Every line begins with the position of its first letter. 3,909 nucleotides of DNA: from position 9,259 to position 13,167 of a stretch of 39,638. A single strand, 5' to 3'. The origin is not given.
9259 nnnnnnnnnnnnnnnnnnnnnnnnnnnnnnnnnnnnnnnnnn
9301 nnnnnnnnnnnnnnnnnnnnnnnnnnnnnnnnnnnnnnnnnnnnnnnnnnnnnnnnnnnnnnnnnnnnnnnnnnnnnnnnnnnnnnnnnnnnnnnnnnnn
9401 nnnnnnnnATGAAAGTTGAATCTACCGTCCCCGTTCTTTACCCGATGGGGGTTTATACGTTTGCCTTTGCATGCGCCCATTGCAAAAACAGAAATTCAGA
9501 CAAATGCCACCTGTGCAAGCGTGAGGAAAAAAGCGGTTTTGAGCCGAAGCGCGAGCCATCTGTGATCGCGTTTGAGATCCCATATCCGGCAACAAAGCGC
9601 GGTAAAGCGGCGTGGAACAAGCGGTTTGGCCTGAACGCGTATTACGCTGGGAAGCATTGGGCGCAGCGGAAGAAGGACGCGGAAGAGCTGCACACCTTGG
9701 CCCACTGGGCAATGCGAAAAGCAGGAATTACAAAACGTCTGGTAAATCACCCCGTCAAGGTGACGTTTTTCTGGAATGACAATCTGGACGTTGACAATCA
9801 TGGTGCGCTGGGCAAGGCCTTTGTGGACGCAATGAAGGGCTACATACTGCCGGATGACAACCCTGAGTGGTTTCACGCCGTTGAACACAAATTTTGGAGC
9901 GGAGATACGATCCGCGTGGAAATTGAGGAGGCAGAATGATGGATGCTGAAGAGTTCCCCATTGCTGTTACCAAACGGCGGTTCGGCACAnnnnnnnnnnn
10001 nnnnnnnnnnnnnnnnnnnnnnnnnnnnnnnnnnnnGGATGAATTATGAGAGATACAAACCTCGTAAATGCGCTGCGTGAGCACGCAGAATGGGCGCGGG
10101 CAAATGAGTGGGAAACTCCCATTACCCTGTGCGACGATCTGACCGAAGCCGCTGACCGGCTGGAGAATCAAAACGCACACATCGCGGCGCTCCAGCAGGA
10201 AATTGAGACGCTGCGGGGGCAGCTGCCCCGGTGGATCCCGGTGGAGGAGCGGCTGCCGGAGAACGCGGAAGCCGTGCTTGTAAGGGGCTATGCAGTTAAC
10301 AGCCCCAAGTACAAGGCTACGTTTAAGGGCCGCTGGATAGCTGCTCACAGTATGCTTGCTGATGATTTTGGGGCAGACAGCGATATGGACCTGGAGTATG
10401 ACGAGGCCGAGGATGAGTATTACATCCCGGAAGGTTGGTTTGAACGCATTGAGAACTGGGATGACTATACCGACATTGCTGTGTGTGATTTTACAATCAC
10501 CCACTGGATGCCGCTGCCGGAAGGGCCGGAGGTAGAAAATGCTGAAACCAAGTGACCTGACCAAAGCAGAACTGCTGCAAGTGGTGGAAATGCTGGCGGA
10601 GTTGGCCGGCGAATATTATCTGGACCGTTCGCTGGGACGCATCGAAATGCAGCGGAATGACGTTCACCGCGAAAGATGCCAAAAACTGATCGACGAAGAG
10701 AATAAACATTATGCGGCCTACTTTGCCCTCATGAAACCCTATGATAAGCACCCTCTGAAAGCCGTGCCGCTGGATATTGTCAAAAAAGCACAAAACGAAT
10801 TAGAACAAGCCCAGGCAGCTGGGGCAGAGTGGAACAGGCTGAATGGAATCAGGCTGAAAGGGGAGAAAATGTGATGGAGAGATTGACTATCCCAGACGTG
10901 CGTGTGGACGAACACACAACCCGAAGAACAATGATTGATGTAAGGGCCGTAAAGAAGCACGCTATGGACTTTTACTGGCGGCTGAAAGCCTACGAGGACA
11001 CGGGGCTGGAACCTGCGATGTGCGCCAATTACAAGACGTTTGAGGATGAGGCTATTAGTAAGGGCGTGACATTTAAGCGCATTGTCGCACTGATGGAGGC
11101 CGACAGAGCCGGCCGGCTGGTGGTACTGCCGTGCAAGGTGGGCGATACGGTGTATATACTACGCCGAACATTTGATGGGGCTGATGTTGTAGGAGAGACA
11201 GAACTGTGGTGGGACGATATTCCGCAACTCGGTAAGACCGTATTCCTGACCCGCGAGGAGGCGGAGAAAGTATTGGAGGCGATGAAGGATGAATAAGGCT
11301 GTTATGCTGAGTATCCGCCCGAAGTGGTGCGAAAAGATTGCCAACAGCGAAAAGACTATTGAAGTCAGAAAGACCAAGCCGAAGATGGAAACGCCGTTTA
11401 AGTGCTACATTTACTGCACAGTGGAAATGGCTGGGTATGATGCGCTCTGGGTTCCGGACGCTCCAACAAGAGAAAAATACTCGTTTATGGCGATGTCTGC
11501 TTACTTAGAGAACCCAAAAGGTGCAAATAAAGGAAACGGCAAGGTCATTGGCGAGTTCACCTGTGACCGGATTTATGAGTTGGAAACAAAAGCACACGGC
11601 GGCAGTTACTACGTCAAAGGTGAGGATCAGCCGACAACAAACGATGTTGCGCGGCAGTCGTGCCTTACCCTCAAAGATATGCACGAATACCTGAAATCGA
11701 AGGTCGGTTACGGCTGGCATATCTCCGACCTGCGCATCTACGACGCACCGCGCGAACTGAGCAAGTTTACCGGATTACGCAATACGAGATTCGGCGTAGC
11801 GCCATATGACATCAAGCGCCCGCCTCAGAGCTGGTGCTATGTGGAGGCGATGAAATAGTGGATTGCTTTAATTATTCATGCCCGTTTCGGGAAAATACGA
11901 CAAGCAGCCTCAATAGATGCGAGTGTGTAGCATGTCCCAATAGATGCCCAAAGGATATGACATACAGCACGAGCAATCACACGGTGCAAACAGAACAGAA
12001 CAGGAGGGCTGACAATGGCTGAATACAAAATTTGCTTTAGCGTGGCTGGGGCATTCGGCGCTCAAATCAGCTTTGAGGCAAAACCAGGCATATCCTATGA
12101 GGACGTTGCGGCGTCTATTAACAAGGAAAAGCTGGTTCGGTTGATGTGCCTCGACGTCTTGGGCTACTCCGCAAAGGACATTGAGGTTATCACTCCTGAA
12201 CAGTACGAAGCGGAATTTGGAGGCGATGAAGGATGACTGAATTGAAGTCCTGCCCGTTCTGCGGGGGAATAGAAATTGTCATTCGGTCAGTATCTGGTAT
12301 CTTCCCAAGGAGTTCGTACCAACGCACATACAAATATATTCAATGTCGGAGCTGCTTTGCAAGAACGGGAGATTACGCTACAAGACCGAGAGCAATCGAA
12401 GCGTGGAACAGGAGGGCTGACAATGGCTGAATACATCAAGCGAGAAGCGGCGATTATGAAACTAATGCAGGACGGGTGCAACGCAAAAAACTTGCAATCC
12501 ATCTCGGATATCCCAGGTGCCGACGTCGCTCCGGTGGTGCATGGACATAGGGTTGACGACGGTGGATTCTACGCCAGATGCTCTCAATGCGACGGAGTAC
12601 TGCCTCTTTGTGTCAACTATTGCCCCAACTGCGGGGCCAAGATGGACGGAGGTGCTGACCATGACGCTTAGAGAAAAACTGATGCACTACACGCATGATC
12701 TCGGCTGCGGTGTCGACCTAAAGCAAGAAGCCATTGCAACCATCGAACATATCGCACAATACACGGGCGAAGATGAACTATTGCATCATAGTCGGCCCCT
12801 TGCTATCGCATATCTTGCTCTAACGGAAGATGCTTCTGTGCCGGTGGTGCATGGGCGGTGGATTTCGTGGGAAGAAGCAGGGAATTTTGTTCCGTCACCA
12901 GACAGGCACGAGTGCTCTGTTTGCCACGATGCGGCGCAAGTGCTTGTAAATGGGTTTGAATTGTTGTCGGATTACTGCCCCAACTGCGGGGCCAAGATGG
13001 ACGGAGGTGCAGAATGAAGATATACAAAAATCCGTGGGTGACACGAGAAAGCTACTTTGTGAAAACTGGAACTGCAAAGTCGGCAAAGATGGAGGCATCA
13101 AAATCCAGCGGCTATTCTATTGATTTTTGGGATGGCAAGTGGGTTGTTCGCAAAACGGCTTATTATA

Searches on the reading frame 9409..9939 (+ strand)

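Call 37: search_protein_families(library=pfam, proteins=[window:9409-9939:+], max_evalue=0.01)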
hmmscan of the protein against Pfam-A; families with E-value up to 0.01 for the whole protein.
window:9409-9939:+ (176 aa): 1 family
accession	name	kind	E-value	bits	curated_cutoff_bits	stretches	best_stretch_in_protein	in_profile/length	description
PF05866.16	RusA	-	0.009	17.1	22.8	0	118-173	76-122/124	Endodeoxyribonuclease RusA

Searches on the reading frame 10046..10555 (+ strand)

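Call 37: search_protein_families(library=pfam, proteins=[window:10046-10555:+], max_evalue=0.01)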
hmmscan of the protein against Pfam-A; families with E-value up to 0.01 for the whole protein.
window:10046-10555:+ (169 aa): 1 family
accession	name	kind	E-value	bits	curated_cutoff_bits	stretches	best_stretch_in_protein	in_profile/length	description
PF04448.17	DUF551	-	2.4e-11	44.8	22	1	63-162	2-68/68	Protein of unknown function (DUF551)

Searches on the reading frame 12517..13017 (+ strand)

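Call 36: search_protein_families(library=pfam, proteins=[window:12517-13017:+], max_evalue=0.01)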
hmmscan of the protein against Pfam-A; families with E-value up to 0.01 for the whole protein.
window:12517-13017:+ (166 aa): 1 family
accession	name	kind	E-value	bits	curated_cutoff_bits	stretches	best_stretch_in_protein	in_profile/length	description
PF06677.18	Auto_anti-p27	-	0.0038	17.7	24.1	1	139-159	3-23/40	Sjogren's syndrome/scleroderma autoantigen 1 (Autoantigen p27)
